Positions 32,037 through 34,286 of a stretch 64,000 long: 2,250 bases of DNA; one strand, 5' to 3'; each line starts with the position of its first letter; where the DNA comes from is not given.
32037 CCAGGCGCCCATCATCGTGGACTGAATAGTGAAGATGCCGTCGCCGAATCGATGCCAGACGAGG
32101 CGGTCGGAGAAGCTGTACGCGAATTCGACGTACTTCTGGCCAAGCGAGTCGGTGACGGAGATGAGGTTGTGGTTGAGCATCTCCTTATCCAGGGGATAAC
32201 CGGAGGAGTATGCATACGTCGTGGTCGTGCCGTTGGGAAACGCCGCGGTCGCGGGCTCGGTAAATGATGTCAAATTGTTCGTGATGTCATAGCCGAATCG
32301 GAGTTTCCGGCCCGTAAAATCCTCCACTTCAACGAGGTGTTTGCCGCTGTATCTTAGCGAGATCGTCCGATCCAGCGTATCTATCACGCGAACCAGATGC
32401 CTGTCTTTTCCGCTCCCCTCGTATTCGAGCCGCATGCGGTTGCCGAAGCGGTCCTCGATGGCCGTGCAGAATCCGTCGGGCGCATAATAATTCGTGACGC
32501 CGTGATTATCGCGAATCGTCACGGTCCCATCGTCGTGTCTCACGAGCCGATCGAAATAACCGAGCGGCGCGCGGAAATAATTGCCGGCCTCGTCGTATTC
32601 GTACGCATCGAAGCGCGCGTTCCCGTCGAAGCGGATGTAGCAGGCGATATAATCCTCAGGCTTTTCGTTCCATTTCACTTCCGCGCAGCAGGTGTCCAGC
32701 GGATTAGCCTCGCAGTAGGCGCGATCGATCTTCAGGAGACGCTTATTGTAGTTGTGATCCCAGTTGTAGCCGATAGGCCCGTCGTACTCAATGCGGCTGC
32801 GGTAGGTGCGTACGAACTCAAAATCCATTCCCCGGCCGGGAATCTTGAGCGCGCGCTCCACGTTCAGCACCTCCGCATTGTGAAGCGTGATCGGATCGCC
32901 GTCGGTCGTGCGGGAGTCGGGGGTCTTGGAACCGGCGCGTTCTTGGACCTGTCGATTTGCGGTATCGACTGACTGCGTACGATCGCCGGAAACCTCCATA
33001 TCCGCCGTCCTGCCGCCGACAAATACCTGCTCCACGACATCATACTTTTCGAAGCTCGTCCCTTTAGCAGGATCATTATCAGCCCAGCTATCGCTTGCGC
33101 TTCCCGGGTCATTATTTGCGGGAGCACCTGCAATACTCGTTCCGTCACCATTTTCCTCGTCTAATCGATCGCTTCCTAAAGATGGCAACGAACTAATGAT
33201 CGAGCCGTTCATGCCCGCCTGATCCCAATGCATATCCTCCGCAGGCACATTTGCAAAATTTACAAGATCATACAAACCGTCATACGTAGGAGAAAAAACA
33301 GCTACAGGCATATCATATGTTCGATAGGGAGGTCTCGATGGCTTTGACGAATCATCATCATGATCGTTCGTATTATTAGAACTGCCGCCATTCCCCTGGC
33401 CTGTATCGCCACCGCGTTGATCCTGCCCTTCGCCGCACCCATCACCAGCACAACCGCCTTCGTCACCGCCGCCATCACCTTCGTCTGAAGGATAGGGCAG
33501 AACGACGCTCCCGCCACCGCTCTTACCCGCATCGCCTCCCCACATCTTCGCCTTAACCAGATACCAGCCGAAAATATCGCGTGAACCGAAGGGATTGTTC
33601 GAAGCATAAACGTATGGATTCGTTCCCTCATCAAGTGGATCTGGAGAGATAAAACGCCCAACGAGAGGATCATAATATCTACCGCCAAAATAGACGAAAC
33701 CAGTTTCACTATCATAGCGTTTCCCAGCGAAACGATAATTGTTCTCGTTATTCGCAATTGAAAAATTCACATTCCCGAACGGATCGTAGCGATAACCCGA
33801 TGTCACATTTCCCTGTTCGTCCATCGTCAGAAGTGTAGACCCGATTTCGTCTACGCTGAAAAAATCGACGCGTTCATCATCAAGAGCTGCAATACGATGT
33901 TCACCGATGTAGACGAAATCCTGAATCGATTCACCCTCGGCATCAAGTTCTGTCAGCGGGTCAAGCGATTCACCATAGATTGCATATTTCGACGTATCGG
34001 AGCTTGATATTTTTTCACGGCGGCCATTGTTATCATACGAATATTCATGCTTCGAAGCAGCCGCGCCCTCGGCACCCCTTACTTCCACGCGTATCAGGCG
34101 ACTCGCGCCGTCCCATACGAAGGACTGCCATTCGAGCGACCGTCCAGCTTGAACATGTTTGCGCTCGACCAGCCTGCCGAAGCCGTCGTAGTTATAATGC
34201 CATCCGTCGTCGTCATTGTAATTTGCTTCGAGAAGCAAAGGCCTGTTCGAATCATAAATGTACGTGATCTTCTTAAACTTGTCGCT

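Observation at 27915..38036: A single 3,373-aa ORF is a head-to-tail fusion of two complete RHS toxin shells with different base composition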

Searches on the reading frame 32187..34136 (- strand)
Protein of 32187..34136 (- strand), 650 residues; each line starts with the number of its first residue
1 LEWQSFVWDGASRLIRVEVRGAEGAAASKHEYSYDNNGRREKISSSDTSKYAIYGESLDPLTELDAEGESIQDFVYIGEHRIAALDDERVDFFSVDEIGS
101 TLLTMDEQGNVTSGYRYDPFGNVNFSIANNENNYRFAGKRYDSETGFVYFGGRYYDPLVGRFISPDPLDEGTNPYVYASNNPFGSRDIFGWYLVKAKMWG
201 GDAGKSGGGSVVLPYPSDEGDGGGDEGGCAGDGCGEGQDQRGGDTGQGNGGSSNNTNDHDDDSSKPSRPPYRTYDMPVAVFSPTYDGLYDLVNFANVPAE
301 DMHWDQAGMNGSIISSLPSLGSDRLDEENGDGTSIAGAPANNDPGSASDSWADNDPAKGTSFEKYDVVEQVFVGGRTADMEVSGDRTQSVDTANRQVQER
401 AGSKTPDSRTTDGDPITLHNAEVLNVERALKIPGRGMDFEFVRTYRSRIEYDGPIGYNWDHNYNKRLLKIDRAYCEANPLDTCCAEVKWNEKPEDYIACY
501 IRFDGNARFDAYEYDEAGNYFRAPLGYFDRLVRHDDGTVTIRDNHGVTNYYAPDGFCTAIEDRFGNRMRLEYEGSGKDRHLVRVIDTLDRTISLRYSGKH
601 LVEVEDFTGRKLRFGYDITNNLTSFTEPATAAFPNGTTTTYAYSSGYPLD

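Call 24: find_related_loci(query=A1, collection=genome_contigs, flank=10000)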
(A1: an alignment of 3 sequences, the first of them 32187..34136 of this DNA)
Query A1 (650 aa) in genome_contigs; peptide patterns used: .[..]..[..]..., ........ (x = any residue, [..] = any of these).
468 stretches matched a pattern; 3 encode a relative of the query (tblastn E <= 1e-3); 3 distinct loci.
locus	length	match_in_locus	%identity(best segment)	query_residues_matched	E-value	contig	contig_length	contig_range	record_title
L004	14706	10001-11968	60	1-650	0e+0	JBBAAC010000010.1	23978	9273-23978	MAG: bacterium isolate SO_2017_GW3_31 scaffold_1227_c1_OW296A_2017, whole genome shotgun sequence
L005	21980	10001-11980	56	4-650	9e-114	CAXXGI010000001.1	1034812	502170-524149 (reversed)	MAG: bacterium isolate 6c96434a-ce13-4ced-a411-5e06885b37c0 genome assembly, contig: contig_1, whole genome shotgun sequ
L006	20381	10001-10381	30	58-190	3e-7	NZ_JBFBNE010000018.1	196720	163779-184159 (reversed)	Streptomyces sp. NPDC059900 NPDC059900_T32_E8.ctg-0018, whole genome shotgun sequence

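Call 33: search_protein_representatives(alignment_id=A1)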
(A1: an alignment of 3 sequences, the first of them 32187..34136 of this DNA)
Query: 3 sequences, 685 profile positions. Proteins with E-value up to 0.001 (for the whole library): 198364; up to 1e-10: 52494; up to 1e-30: 1226. The best 150 are listed.
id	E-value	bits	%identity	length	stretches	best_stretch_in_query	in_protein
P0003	0.0e+00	1314.5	-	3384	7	1-685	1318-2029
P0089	1.1e-239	814.3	-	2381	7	1-685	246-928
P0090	7.0e-134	464.6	-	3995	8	5-269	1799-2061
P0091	4.6e-131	455.3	-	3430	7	8-259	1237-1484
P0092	9.7e-130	450.9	-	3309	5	8-500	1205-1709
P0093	1.0e-129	450.9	-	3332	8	4-237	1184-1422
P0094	8.3e-125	434.6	-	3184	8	4-501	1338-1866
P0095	4.5e-123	428.9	-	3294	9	9-215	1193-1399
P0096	8.8e-103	361.8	-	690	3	73-214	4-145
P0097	1.3e-73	265.4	-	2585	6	535-679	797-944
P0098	3.1e-63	231.1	-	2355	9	532-678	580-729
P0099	1.0e-62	229.4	-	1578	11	51-210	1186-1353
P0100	4.6e-62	227.2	-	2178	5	541-679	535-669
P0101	9.8e-62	226.2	-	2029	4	408-681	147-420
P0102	1.4e-60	222.3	-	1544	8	27-287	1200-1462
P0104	2.2e-57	211.8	-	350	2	12-233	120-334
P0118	4.7e-54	200.8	-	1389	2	4-215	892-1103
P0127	1.7e-52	195.6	-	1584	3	10-214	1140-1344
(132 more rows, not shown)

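Call 68: predict_structure(alignment_id=A4)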
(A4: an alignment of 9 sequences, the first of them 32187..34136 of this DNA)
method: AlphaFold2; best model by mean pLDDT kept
length: 650 residues; sequences in the alignment: 9
mean_pLDDT: 48.1   pTM: 0.35
mean pLDDT of the five models: 48.1, 47.3, 47.2, 41.8, 40.4
residues with pLDDT >= 90: 5; 70-90: 139; 50-70: 163; < 50: 343
segments of 3 or more residues with pLDDT < 50: 24-26, 77-79, 96-101, 118-122, 165-463, 505-508, 642-650
pLDDT, mean of each block of 10 residues (from residue 1): 58 64 57 58 70 58 71 60 65 52 61 55 51 58 64 54 41 29 26 23 24 24 23 23 22 26 28 23 23 23 23 22 24 35 25 25 23 24 25 24 27 29 29 40 28 29 67 82 79 85 60 83 73 89 79 86 76 77 78 75 69 67 61 55 36
secondary structure, 60 per line:
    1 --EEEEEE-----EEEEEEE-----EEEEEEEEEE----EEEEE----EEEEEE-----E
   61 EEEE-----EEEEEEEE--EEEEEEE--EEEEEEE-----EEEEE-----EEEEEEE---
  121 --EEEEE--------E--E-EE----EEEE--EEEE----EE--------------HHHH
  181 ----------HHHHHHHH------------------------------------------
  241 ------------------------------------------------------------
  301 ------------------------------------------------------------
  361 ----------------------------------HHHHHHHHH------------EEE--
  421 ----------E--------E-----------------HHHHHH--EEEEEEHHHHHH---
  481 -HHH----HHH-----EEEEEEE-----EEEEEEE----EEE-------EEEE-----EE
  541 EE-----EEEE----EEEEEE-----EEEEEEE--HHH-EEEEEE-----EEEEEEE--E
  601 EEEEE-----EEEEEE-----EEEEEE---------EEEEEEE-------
elements in order: E3-8 E14-20 E26-35 E40-44 E49-54 E60-64 E70-77 E80-86 E89-95 E101-105 E111-117 E123-127 E147-150 E153-156 H177-180 H191-198 H395-403 E416-418 H458-463 E466-471 H472-477 E497-503 E509-515 E520-522 E530-533 E539-542 E548-551 E556-561 E567-573 E580-585 E591-597 E600-605 E611-616 E622-627 E637-643

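Call 75: find_encoding_contigs(protein=P0091, flank=8000, max_places=3)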
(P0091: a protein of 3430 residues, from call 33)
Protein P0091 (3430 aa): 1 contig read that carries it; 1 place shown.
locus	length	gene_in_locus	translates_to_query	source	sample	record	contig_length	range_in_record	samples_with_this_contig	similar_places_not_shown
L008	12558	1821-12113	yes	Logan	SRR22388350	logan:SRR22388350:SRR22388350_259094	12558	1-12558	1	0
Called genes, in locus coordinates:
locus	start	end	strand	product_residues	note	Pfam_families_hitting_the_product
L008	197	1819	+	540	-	PF18884:TSP3_bac, PF25021:TEN_NHL (faint), PF08450:SGL, PF13449:Phytase-like (faint), PF17170:DUF5128 (faint), PF01436:NHL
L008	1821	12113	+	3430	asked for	PF05593:RHS_repeat, PF25023:TEN_YD-shell, PF20148:DUF6531, PF05593:RHS_repeat (weak), PF25023:TEN_YD-shell (weak), PF05593:RHS_repeat, PF25023:TEN_YD-shell (weak), PF25023:TEN_YD-shell, +2 more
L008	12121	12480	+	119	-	-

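Call 76: find_encoding_contigs(protein=P0095, flank=8000, max_places=3)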
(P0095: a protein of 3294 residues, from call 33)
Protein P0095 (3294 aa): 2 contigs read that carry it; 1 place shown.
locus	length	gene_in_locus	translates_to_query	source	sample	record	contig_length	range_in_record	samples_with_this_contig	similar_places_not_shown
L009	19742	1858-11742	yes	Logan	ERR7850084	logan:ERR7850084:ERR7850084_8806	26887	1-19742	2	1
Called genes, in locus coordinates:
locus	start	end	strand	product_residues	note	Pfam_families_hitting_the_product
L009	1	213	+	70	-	?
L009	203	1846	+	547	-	PF18884:TSP3_bac (faint), PF17170:DUF5128 (faint), PF01436:NHL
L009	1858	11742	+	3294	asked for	PF25023:TEN_YD-shell, PF20148:DUF6531, PF05593:RHS_repeat (weak), PF25023:TEN_YD-shell (weak), PF05593:RHS_repeat (weak), PF25023:TEN_YD-shell, PF05593:RHS_repeat, PF25023:TEN_YD-shell, +1 more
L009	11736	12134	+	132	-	-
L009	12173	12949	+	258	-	-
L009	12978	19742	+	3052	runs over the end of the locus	PF13517:FG-GAP_3 (faint), PF13585:CHU_C (faint), PF13860:FlgD_ig (faint), PF19077:Big_13 (faint), PF13750:Big_3_3 (faint)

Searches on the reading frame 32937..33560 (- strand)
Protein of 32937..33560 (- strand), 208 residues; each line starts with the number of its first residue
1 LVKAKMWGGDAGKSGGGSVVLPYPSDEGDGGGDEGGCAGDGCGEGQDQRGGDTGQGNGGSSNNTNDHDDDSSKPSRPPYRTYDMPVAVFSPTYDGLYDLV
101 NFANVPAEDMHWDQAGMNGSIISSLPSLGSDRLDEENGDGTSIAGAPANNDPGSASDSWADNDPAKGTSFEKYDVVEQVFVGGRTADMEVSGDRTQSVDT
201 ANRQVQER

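Call 8: search_protein_families(library=ncbifam, proteins=[window:32937-33536:-], max_evalue=0.1)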
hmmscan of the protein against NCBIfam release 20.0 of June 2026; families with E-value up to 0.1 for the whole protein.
window:32937-33536:- (200 aa): 0 families

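Call 25: search_protein_families(library=pfam, proteins=[window:32937-33560:-], max_evalue=1)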
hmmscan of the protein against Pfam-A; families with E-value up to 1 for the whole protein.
window:32937-33560:- (208 aa): 0 families
